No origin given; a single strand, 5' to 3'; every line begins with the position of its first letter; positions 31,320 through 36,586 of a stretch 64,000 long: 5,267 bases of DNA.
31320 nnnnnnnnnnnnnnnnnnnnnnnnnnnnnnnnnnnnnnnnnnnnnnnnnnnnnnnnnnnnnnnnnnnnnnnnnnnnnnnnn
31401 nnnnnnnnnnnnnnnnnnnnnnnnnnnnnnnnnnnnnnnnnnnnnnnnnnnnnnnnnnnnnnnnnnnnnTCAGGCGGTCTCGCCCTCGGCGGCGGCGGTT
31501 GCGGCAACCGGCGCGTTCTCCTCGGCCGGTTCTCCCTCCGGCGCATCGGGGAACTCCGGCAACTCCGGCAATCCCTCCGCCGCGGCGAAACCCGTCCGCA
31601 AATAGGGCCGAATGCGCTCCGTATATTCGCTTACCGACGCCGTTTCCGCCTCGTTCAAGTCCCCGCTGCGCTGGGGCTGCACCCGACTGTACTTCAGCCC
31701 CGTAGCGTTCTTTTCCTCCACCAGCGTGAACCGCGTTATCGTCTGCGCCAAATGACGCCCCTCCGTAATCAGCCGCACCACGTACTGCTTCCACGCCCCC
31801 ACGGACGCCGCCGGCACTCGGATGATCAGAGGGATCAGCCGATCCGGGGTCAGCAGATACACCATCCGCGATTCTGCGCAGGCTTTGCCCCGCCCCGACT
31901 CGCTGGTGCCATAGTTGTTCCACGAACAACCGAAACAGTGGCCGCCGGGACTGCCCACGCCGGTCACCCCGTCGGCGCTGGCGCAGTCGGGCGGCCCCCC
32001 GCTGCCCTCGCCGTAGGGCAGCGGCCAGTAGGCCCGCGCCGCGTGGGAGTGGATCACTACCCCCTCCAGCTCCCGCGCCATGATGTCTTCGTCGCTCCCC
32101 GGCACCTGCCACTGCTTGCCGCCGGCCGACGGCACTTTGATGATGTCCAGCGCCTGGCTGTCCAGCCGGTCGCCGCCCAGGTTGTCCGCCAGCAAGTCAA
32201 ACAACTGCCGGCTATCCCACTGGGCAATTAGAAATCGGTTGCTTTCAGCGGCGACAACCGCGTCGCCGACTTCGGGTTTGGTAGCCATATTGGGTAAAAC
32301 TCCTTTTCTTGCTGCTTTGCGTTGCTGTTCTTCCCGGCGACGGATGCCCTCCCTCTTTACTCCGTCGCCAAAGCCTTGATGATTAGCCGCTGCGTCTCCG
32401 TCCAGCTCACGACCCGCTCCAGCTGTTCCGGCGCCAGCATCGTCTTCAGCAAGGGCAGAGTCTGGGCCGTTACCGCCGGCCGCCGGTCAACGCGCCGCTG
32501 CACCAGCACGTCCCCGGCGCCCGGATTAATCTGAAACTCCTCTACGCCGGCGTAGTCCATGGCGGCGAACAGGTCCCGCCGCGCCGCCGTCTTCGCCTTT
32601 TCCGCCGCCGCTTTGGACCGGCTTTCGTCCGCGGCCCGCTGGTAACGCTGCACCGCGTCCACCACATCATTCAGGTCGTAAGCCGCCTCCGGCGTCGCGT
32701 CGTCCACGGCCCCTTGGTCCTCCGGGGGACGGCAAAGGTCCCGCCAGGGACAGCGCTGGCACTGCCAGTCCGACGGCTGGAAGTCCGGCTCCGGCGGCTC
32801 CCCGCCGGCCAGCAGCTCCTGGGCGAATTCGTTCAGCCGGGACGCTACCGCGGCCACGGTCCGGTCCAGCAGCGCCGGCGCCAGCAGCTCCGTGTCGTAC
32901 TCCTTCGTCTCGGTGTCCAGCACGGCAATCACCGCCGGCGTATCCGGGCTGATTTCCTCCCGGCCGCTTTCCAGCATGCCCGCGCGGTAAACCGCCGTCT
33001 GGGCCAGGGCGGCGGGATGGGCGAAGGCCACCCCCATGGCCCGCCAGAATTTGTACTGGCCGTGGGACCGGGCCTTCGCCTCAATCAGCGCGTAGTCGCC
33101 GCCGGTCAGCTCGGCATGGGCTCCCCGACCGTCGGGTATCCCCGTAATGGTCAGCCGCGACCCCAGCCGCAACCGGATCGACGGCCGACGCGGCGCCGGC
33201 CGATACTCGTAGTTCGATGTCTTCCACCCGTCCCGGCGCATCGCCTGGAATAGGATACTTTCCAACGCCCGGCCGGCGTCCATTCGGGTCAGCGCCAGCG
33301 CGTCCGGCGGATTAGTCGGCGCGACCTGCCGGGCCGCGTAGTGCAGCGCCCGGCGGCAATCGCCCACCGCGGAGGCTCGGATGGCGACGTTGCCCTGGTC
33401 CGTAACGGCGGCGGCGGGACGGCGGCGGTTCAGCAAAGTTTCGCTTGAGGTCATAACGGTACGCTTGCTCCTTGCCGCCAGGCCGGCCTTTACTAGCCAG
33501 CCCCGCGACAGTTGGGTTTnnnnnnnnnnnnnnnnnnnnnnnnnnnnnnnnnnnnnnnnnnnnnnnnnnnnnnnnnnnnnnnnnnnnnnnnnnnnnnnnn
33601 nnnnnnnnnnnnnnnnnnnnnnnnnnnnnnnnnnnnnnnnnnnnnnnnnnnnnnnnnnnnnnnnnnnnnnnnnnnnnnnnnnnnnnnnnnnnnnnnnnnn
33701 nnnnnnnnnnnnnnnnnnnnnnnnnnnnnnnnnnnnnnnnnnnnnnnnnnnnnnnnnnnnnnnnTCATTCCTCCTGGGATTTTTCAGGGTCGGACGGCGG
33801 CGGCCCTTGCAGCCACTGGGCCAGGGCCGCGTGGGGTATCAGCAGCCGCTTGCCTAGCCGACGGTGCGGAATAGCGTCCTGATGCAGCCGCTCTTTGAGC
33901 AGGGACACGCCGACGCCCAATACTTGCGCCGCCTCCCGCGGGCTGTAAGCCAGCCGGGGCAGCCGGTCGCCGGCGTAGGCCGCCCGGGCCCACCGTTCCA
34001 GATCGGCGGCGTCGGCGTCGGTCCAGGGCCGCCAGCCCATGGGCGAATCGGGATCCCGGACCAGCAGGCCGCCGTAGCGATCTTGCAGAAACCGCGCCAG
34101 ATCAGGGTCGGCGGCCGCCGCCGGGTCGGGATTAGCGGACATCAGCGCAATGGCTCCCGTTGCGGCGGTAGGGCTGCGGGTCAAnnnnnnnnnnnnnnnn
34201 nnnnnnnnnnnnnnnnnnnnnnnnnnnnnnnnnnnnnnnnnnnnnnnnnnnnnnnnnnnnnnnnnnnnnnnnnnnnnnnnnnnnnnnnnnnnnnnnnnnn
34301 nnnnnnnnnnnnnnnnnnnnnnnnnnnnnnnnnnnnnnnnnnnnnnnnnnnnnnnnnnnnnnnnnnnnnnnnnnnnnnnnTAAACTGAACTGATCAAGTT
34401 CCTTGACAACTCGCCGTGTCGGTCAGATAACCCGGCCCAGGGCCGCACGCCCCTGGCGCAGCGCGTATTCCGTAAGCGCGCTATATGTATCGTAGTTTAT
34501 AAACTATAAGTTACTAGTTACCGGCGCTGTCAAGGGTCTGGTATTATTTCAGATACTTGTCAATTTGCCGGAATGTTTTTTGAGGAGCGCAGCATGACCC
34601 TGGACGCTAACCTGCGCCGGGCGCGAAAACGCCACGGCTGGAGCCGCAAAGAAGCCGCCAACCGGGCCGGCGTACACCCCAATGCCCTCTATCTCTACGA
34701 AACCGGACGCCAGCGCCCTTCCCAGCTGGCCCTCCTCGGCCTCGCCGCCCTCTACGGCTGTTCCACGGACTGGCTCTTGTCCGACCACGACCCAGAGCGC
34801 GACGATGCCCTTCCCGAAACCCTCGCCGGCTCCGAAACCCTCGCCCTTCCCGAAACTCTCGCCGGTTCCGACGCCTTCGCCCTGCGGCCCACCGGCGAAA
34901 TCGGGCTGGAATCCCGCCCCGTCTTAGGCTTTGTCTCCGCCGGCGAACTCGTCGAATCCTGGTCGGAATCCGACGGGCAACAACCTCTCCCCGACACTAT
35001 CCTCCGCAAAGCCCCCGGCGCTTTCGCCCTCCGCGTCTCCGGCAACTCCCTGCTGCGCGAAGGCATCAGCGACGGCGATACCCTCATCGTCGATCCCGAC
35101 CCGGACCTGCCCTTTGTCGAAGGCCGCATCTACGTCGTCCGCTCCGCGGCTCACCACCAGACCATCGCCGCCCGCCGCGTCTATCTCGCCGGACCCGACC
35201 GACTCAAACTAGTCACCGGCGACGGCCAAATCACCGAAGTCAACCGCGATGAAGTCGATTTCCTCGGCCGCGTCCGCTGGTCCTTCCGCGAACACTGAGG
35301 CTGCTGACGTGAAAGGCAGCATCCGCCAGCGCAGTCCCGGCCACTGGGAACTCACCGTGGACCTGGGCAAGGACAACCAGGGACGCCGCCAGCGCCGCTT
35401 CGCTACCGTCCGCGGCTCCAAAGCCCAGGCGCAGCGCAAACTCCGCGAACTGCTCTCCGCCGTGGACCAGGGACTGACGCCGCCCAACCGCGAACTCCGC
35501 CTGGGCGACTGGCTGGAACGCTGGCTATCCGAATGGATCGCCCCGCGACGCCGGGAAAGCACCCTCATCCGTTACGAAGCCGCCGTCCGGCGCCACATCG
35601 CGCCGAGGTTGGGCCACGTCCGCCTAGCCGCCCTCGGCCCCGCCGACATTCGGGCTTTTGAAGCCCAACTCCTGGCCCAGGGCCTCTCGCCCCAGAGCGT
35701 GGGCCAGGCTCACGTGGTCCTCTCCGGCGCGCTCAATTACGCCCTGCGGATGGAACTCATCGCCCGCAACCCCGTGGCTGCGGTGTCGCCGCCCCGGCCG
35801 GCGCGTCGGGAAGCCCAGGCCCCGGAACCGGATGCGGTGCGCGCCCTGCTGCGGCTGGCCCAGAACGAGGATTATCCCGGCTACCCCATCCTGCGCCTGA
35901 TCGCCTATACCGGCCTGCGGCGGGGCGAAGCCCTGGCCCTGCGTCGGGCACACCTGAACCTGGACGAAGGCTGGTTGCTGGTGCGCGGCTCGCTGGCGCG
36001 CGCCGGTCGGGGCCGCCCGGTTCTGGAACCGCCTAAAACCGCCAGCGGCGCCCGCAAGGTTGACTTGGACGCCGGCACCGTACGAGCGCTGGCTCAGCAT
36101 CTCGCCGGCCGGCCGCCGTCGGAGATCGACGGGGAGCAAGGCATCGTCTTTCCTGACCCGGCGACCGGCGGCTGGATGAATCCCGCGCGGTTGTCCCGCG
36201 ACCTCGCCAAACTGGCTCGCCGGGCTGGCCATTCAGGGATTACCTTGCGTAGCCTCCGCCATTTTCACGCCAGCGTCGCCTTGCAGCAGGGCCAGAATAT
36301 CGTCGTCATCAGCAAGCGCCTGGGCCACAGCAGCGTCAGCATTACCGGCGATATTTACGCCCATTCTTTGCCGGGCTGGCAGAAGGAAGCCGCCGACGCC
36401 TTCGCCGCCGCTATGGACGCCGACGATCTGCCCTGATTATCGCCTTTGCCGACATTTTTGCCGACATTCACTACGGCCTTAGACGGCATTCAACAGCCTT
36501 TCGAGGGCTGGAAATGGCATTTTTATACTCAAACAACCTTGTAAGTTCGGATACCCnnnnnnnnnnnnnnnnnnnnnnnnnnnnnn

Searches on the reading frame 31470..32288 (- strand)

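Call 68: search_protein_families(library=phrogs, proteins=[window:31470-32288:-], max_evalue=0.001)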
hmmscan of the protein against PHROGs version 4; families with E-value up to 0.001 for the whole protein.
window:31470-32288:- (272 aa): 2 families
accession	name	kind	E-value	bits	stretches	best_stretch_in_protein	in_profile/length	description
phrog_23155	-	unknown function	5.3e-46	158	1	29-231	25-226/255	-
phrog_5686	-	unknown function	7.8e-07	29.8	1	117-222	139-248/330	-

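Call 98: search_protein_families(library=pfam, proteins=[window:31470-32288:-], max_evalue=0.01)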
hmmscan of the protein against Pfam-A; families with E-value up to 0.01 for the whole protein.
window:31470-32288:- (272 aa): 0 families

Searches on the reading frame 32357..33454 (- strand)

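Call 10: search_protein_families(library=pfam, proteins=[window:32357-33454:-], max_evalue=0.01)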
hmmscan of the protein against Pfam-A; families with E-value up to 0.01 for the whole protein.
window:32357-33454:- (365 aa): 1 family
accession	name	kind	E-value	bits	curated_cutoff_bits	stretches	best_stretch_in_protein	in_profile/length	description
PF12705.13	PDDEXK_1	-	1.1e-07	32.4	22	1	32-242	59-247/247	PD-(D/E)XK nuclease superfamily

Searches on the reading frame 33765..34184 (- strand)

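Call 68: search_protein_families(library=phrogs, proteins=[window:33765-34184:-], max_evalue=0.001)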
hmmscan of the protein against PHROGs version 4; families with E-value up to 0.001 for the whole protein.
window:33765-34184:- (139 aa): 1 family
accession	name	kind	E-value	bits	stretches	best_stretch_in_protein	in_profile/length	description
phrog_1840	-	integration and excision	1.2e-05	26.6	1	79-131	6-59/90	excisionase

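Call 98: search_protein_families(library=pfam, proteins=[window:33765-34184:-], max_evalue=0.01)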
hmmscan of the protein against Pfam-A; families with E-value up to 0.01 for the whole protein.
window:33765-34184:- (139 aa): 1 family
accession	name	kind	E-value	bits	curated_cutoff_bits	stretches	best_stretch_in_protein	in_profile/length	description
PF12728.13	HTH_17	-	1e-08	35.7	27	1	80-126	2-48/51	Helix-turn-helix domain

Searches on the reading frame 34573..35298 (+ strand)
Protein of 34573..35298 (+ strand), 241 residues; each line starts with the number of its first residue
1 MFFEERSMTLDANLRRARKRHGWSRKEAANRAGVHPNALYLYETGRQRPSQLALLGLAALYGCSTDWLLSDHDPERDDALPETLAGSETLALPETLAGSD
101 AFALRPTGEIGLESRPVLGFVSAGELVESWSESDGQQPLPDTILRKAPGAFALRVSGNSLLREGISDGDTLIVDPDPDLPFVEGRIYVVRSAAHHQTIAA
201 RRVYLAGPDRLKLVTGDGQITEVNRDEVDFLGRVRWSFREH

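Call 10: search_protein_families(library=pfam, proteins=[window:34573-35298:+], max_evalue=0.01)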
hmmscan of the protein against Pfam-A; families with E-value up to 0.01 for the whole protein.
window:34573-35298:+ (241 aa): 4 families
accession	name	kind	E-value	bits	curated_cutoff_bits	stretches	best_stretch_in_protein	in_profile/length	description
PF00717.28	Peptidase_S24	-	2.7e-13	50.1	23.3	1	116-234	1-115/116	Peptidase S24-like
PF01381.28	HTH_3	-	3.4e-13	49.8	23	1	14-68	1-55/55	Helix-turn-helix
PF13560.12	HTH_31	-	5e-12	46.4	27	1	14-65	6-58/64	Helix-turn-helix domain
PF12844.13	HTH_19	-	4.7e-05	23.6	30.2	1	13-70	3-60/64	Helix-turn-helix domain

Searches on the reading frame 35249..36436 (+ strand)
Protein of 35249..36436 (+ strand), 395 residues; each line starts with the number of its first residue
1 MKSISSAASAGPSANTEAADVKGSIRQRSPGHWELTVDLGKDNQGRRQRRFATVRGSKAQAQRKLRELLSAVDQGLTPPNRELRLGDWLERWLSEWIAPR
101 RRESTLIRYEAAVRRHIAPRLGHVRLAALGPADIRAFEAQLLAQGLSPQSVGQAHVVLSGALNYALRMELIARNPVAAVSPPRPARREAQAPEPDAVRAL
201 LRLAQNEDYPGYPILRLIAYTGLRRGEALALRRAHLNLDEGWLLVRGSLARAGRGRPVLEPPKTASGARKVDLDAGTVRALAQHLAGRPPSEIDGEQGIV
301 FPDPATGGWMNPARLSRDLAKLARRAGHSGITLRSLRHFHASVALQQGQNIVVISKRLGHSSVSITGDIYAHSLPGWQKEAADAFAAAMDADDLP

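Call 10: search_protein_families(library=pfam, proteins=[window:35249-36436:+], max_evalue=0.01)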
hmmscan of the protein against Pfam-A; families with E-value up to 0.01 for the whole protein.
window:35249-36436:+ (395 aa): 2 families
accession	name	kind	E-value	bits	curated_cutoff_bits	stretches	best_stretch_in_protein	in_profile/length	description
PF00589.27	Phage_integrase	-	1.9e-15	57.5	27.1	1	194-374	5-169/172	Phage integrase family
PF14659.12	Phage_int_SAM_3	-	2.4e-09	37.7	22.6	1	85-137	2-53/58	Phage integrase, N-terminal SAM-like domain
